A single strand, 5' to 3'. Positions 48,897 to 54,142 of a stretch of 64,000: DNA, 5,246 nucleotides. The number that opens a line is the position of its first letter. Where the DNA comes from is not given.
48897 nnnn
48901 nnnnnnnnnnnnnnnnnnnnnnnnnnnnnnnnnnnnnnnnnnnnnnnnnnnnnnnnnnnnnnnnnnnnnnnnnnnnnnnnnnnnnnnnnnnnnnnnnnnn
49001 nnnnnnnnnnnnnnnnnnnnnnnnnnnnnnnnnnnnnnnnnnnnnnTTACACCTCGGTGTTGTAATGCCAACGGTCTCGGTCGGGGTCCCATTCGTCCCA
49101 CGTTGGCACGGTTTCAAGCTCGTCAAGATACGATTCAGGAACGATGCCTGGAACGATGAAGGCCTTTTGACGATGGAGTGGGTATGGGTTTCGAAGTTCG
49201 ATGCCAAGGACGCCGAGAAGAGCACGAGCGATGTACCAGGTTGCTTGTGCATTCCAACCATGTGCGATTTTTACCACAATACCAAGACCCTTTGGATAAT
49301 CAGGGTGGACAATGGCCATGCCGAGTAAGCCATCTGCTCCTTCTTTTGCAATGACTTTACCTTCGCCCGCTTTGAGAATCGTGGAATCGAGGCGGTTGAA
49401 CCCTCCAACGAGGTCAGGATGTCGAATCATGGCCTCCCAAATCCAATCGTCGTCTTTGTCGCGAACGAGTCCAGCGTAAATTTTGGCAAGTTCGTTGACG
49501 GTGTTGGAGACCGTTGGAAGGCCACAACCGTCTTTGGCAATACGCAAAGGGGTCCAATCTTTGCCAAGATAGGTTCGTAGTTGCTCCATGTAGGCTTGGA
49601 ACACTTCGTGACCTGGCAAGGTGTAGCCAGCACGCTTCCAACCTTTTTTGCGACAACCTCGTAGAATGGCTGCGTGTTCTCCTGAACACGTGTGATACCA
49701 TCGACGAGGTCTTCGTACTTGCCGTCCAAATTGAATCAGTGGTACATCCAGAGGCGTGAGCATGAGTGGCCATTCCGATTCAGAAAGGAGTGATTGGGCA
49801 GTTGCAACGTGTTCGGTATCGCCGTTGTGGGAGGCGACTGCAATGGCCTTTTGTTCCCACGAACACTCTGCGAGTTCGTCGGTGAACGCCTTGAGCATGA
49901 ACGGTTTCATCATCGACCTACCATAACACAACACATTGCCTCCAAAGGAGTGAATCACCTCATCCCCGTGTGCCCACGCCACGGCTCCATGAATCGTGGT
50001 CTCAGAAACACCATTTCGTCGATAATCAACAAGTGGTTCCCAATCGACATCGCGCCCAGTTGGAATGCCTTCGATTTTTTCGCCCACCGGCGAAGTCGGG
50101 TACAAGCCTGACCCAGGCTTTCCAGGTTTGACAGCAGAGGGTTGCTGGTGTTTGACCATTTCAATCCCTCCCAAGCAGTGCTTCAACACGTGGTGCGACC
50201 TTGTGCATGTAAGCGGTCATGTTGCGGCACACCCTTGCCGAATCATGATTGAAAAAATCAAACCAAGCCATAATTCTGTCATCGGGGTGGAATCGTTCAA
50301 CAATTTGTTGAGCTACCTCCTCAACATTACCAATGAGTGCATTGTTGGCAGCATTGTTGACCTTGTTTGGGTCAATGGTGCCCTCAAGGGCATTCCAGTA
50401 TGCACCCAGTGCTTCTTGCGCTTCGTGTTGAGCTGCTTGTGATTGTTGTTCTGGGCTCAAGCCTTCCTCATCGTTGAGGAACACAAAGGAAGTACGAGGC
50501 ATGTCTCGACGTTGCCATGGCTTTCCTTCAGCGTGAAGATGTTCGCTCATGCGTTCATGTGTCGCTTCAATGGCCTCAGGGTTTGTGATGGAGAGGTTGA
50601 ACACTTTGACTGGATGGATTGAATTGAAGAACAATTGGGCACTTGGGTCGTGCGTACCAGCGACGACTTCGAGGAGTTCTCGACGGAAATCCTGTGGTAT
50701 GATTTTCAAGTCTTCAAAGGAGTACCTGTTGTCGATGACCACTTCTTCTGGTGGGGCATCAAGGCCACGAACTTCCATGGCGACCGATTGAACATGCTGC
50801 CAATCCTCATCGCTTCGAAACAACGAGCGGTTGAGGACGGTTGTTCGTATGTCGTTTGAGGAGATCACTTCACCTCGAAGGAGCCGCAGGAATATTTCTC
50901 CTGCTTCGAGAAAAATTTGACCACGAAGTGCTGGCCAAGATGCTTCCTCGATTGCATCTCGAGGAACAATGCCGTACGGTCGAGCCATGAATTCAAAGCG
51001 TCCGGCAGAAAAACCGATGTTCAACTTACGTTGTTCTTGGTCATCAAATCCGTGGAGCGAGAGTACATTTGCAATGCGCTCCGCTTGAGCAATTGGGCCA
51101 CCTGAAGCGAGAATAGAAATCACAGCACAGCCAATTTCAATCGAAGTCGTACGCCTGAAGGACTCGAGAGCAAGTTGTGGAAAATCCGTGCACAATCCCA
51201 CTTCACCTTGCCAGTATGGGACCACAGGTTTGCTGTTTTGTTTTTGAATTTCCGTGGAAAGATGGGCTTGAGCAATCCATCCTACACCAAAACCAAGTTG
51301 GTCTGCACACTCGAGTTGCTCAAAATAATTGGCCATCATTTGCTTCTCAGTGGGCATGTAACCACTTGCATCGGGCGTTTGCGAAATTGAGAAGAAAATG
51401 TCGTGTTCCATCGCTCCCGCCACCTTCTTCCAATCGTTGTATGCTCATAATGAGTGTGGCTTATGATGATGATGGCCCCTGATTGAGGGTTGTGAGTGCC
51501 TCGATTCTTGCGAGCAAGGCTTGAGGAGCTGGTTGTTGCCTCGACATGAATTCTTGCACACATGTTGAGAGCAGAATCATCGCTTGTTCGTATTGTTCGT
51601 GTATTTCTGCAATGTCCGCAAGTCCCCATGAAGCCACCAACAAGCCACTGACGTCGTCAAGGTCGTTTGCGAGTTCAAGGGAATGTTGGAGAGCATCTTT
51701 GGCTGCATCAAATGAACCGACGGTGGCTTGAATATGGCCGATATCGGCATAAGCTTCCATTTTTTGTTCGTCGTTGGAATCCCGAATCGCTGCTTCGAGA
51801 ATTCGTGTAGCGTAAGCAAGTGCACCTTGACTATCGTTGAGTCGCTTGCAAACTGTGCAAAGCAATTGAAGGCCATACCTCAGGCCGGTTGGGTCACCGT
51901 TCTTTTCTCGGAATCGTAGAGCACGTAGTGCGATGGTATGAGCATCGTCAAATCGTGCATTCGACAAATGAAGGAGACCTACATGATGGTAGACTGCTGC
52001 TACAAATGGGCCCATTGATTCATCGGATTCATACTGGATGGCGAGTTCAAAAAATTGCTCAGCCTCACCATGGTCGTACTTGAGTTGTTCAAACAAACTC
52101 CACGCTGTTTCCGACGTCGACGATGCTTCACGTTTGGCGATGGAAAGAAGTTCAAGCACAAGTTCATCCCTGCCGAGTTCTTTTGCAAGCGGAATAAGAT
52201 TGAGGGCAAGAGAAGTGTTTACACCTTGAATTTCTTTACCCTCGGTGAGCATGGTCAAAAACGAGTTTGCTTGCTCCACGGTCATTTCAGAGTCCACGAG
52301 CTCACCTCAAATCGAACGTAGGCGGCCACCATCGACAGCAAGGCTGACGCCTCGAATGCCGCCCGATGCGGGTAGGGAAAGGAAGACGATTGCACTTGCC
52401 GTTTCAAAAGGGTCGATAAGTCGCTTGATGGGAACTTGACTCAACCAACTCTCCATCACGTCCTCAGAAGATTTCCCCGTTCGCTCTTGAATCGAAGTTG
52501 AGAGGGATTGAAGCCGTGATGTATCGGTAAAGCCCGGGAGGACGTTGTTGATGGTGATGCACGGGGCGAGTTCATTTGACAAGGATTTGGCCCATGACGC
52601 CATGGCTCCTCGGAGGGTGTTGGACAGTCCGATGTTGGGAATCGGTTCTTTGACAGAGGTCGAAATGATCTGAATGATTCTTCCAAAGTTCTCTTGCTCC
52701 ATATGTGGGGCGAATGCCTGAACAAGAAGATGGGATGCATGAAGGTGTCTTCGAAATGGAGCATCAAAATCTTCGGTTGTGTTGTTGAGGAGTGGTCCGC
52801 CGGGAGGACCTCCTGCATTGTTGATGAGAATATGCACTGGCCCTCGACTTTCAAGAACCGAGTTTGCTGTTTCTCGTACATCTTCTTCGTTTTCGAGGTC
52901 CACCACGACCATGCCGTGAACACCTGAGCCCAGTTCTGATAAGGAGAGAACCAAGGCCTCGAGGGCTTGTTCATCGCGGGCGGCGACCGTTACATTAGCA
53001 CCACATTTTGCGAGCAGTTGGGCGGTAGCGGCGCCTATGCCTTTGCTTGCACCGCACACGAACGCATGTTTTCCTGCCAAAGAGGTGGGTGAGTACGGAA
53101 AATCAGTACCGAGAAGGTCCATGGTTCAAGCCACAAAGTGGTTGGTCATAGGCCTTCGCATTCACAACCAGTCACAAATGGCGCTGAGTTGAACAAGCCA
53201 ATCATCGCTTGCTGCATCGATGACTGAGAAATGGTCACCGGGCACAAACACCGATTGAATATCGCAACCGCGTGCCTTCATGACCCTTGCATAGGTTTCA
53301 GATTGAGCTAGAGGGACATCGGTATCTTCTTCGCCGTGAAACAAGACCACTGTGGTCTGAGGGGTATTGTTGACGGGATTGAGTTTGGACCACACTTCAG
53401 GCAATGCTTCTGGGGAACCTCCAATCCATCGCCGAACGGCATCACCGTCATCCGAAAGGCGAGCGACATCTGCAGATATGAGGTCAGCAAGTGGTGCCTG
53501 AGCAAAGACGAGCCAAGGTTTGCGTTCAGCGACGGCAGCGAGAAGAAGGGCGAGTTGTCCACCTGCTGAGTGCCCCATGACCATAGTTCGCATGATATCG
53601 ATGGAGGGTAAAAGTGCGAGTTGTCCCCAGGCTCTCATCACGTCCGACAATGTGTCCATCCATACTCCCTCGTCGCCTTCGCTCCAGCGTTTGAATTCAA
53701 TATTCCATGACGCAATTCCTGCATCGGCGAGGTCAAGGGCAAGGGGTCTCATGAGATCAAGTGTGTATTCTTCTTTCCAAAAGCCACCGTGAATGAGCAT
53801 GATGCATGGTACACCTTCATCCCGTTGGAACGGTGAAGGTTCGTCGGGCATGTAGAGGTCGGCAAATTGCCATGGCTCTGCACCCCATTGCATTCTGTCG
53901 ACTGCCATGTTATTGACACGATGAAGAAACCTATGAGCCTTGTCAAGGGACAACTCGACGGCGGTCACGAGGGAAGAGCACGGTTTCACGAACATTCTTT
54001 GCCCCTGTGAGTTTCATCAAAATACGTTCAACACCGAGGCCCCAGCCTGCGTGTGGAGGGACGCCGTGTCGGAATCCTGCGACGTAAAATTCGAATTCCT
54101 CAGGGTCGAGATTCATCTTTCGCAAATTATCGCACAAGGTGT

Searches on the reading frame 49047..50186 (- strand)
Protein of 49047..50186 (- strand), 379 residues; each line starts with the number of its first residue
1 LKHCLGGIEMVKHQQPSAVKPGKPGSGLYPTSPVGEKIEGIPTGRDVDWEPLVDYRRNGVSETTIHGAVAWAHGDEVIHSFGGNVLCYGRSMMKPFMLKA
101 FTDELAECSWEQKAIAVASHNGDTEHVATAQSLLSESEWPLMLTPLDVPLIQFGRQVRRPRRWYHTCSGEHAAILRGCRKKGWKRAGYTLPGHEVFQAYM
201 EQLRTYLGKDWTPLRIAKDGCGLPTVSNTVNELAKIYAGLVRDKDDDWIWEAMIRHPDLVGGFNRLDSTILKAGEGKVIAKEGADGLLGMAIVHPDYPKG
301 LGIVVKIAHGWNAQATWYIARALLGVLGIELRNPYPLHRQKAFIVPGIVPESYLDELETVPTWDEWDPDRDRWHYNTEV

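Call 28: search_protein_families(library=pfam, proteins=[window:49047-50186:-], max_evalue=0.001)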
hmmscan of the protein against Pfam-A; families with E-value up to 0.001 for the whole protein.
window:49047-50186:- (379 aa): 1 family
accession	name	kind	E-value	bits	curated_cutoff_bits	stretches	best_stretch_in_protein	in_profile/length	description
PF06089.17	Asparaginase_II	-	2.8e-48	165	25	1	53-331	1-294/322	L-asparaginase II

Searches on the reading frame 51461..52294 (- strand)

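Call 28: search_protein_families(library=pfam, proteins=[window:51461-52294:-], max_evalue=0.001)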
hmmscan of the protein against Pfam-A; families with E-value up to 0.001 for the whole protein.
window:51461-52294:- (277 aa): 5 families
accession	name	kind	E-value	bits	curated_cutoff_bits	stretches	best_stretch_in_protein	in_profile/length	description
PF13424.12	TPR_12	-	1.8e-09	38.1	30.1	1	145-210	9-76/77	Tetratricopeptide repeat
PF13181.12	TPR_8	-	4.4e-06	26.9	25.7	0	180-211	2-33/34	Tetratricopeptide repeat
PF17874.7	TPR_MalT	-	9.6e-05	22.2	45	0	43-165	60-187/336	MalT-like TPR region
PF07719.23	TPR_2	-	0.00025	21.4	27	0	180-211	2-33/34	Tetratricopeptide repeat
PF23300.3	HEAT_Nup120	-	0.00098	19.4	29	0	65-123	92-149/170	Nucleoporin Nup120, HEAT repeats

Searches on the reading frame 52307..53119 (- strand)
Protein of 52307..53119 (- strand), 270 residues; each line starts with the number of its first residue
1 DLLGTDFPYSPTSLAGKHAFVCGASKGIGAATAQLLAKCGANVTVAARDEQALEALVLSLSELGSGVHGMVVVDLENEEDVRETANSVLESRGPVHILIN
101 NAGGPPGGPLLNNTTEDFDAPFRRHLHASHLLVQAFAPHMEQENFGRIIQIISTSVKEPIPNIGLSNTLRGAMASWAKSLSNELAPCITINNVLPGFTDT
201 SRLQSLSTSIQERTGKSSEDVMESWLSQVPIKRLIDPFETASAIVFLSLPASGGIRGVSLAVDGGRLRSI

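Call 29: search_protein_families(library=pfam, proteins=[window:52307-53119:-], max_evalue=0.001)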
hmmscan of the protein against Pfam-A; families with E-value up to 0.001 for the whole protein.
window:52307-53119:- (270 aa): 4 families
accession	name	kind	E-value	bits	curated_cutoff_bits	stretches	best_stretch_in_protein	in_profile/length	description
PF13561.12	adh_short_C2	-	3.3e-39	135.3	27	1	23-265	1-234/236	Enoyl-(Acyl carrier protein) reductase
PF00106.31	adh_short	-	3.4e-36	125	26.6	1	17-207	1-191/195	short chain dehydrogenase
PF08659.16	KR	-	1.2e-08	35.5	22.6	1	20-138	4-125/180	KR domain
PF02882.25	THF_DHG_CYH_C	-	0.00045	20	27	1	12-55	32-75/160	Tetrahydrofolate dehydrogenase/cyclohydrolase, NAD(P)-binding domain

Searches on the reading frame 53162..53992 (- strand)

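Call 29: search_protein_families(library=pfam, proteins=[window:53162-53992:-], max_evalue=0.001)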
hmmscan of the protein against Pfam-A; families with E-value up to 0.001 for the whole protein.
window:53162-53992:- (276 aa): 4 families
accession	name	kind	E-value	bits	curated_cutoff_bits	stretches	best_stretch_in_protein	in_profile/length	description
PF20434.5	BD-FAE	-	2.8e-15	56.9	26.8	1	54-234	6-211/215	BD-FAE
PF00326.27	Peptidase_S9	-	2e-13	50.8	22.6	1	113-252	43-184/213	Prolyl oligopeptidase family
PF12697.13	Abhydrolase_6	-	0.00034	21.8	26.3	0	65-226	2-179/217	Alpha/beta hydrolase family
PF07859.19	Abhydrolase_3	-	0.00036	20.8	25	0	117-171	51-112/210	alpha/beta hydrolase fold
